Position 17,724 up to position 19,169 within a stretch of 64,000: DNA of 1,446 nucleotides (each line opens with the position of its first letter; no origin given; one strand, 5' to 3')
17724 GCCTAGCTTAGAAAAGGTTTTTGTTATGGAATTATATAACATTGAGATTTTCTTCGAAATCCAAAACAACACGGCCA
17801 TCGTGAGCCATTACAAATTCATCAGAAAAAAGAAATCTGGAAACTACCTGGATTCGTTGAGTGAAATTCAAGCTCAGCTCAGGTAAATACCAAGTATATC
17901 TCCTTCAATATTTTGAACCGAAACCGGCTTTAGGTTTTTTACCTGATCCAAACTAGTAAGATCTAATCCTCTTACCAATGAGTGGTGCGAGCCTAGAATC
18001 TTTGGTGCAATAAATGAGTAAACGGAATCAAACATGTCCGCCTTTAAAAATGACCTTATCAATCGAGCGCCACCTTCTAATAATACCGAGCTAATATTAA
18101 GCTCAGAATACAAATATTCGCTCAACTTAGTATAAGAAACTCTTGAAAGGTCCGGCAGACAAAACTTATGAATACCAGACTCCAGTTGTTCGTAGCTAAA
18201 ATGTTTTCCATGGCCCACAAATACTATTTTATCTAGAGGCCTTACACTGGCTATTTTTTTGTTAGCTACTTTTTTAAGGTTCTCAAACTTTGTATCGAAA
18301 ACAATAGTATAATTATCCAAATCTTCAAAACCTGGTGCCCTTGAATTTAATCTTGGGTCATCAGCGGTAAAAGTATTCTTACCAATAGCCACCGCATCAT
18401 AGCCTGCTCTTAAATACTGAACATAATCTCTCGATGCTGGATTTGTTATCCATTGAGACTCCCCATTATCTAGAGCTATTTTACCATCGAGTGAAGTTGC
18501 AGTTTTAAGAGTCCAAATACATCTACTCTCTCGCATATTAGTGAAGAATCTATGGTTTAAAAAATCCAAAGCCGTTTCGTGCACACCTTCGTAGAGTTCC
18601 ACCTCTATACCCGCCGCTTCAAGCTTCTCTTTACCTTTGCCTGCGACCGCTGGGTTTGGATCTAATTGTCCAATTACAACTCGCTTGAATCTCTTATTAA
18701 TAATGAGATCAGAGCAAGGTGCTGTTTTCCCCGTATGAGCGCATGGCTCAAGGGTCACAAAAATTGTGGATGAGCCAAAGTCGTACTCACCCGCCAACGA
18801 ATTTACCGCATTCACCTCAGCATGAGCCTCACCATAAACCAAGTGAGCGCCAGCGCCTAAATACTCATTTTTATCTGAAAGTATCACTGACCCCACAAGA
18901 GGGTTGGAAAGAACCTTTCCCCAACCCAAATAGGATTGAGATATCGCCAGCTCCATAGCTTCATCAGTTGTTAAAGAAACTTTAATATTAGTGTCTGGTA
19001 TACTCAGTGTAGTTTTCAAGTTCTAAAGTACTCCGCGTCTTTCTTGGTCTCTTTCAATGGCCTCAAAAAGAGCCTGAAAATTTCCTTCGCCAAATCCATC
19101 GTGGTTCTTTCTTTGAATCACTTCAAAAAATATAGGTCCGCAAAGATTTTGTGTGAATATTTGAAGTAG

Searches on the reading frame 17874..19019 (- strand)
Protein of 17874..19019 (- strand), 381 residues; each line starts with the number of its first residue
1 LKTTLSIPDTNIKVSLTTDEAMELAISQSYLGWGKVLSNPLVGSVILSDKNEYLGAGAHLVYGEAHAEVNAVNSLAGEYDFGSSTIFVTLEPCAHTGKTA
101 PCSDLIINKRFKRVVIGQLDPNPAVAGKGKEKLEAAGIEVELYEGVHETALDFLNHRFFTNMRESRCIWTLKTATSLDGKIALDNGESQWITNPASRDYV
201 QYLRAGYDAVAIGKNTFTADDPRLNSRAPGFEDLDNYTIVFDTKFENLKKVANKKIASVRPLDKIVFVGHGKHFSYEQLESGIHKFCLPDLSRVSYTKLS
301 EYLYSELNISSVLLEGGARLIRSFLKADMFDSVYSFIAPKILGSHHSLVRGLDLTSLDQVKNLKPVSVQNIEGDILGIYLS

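Call 9: search_protein_families(library=pfam, proteins=[window:17874-19019:-], max_evalue=0.001)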
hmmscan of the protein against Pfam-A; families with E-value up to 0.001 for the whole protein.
window:17874-19019:- (381 aa): 4 families
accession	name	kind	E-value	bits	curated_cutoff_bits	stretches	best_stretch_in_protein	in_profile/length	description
PF01872.23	RibD_C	-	1.5e-33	116.7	24.1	1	170-375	4-195/197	RibD C-terminal domain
PF00383.29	dCMP_cyt_deam_1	-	2.9e-12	46.8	25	1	20-117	6-101/102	Cytidine and deoxycytidylate deaminase zinc-binding region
PF18785.7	Inv-AAD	-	1.9e-06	28.2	26.5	1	84-151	54-125/129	Invertebrate-AID/APOBEC-deaminase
PF14437.12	MafB19-deam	-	1.4e-05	25.5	27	1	63-160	49-139/142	MafB19-like deaminase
